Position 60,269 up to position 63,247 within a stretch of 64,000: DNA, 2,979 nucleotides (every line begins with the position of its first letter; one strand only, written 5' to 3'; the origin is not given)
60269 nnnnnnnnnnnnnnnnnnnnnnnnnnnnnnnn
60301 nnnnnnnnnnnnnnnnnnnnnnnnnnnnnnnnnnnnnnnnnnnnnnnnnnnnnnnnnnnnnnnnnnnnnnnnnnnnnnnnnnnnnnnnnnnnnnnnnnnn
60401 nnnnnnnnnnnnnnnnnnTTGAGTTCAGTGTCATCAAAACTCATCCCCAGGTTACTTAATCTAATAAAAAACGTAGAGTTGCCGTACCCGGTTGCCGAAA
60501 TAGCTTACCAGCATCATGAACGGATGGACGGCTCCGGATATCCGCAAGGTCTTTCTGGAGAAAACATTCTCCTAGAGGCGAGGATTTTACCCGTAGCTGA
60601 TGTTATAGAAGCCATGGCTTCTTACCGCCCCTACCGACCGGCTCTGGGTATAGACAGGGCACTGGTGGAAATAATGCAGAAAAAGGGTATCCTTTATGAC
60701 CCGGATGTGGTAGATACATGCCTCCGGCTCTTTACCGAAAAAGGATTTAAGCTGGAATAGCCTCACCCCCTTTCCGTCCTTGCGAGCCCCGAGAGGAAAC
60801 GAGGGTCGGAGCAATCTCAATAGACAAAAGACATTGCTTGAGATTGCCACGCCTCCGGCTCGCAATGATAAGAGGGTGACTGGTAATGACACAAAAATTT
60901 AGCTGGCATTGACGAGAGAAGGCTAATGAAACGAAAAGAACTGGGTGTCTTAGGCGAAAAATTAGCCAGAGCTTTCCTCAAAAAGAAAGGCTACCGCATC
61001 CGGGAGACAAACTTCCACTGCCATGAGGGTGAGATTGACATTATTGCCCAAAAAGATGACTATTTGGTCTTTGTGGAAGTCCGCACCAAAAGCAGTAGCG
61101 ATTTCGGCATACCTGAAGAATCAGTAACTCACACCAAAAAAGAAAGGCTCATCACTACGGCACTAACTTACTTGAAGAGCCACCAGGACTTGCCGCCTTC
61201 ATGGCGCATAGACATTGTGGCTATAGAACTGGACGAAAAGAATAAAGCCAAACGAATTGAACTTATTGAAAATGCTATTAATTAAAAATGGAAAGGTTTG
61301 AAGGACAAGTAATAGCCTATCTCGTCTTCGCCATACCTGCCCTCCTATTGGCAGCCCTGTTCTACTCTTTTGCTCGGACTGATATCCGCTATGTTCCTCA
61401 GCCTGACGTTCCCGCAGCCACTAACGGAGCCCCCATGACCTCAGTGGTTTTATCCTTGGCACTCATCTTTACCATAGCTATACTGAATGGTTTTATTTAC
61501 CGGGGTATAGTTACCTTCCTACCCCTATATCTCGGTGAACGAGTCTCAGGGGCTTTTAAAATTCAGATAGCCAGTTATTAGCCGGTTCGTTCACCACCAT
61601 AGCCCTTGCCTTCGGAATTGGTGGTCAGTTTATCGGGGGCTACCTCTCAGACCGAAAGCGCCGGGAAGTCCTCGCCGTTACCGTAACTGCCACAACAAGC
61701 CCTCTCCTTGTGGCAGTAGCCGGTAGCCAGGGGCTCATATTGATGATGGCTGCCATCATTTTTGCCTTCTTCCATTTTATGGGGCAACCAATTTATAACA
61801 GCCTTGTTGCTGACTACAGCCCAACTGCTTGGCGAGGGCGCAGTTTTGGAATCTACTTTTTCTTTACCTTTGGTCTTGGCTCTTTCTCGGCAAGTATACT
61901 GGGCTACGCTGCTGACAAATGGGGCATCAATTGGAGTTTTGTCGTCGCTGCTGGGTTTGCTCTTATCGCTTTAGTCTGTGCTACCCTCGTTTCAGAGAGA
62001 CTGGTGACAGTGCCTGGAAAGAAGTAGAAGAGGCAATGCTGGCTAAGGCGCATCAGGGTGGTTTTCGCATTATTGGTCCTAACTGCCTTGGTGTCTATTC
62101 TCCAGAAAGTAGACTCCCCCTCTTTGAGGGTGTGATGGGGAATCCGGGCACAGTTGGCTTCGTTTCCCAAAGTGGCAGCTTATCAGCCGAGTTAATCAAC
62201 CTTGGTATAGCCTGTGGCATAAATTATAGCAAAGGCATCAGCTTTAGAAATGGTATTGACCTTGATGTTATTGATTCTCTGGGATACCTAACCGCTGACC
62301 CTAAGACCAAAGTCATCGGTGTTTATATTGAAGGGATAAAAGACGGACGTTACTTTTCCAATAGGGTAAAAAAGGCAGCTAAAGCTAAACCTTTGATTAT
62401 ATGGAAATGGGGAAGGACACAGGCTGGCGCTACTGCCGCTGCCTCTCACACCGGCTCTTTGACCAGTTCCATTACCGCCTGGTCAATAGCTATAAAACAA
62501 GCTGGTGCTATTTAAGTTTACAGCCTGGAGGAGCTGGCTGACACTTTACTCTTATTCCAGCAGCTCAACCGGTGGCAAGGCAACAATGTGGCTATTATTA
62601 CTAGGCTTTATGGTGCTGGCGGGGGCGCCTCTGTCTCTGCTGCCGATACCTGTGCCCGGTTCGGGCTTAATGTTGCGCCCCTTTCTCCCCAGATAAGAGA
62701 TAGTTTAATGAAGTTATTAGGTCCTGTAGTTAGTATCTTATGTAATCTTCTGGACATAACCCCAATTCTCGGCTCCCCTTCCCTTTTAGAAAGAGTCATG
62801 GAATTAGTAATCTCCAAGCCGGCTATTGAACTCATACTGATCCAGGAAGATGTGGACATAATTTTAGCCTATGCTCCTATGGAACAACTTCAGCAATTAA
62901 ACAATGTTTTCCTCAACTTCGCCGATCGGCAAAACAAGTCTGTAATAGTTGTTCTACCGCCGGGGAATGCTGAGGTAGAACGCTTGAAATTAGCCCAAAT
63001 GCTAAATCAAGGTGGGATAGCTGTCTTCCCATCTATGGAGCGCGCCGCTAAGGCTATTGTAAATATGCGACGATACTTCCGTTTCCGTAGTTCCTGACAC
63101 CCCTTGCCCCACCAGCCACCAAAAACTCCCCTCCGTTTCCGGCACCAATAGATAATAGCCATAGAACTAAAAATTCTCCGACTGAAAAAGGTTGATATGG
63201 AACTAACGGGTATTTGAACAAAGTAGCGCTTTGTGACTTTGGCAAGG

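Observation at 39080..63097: Unusually high density of disrupted genes in 25 kb (7 loci; 3 with in-frame stops)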

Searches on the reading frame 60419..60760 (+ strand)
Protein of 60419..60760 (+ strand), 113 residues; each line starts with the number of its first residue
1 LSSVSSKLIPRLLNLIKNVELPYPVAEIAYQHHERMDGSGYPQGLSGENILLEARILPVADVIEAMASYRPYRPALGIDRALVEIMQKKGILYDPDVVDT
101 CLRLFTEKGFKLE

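Call 5: search_protein_families(library=pfam, proteins=[window:60419-60760:+], max_evalue=0.01)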
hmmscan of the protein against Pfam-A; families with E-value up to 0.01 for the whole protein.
window:60419-60760:+ (113 aa): 2 families
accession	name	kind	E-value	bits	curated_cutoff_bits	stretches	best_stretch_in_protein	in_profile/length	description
PF13487.12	HD_5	-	1.9e-22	80.3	27.2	1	12-97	85-170/170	HD domain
PF01966.28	HD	-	8.3e-06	26.5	22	1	15-66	65-116/116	HD domain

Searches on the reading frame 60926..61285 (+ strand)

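Call 65: search_protein_families(library=pfam, proteins=[window:60926-61285:+], max_evalue=0.00001)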
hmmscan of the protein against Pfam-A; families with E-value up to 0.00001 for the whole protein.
window:60926-61285:+ (119 aa): 1 family
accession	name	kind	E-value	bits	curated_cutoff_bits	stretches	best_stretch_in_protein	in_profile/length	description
PF02021.23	UPF0102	-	1.7e-28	99.2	23.6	1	10-100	1-80/80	Uncharacterised protein family UPF0102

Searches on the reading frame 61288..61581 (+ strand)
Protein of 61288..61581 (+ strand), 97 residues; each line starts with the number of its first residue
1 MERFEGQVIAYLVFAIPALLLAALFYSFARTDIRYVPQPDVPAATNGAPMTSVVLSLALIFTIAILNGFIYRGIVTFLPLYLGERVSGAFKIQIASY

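Call 5: search_protein_families(library=pfam, proteins=[window:61288-61581:+], max_evalue=0.01)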
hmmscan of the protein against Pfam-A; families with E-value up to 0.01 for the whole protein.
window:61288-61581:+ (97 aa): 1 family
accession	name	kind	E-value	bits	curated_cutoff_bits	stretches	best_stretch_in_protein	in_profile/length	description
PF07690.21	MFS_1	-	0.003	16.9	33.4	1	10-84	153-230/347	Major Facilitator Superfamily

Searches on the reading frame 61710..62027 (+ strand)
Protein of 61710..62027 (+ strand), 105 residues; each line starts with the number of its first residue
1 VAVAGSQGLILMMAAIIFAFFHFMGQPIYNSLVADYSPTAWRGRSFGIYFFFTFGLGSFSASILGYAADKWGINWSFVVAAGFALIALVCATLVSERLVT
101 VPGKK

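Call 5: search_protein_families(library=pfam, proteins=[window:61710-62027:+], max_evalue=0.01)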
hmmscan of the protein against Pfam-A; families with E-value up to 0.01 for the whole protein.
window:61710-62027:+ (105 aa): 1 family
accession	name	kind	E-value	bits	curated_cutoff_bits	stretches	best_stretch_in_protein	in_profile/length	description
PF07690.21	MFS_1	-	1e-07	31.7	33.4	1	8-94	86-171/347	Major Facilitator Superfamily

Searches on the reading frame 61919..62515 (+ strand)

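Call 5: search_protein_families(library=pfam, proteins=[window:61919-62515:+], max_evalue=0.01)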
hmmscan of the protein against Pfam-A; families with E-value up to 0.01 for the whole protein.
window:61919-62515:+ (198 aa): 1 family
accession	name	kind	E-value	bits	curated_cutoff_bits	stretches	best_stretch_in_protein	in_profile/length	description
PF13607.11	Succ_CoA_lig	-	6.3e-36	123.6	27.4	1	76-198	1-123/138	Succinyl-CoA ligase like flavodoxin domain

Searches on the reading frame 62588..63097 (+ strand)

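Call 5: search_protein_families(library=pfam, proteins=[window:62588-63097:+], max_evalue=0.01)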
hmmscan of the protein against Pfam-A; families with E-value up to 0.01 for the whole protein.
window:62588-63097:+ (169 aa): 1 family
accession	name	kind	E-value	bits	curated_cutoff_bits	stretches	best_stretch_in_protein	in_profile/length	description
PF19045.5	Ligase_CoA_2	-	5.6e-06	26.9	23.7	1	9-158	6-148/162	Ligase-CoA domain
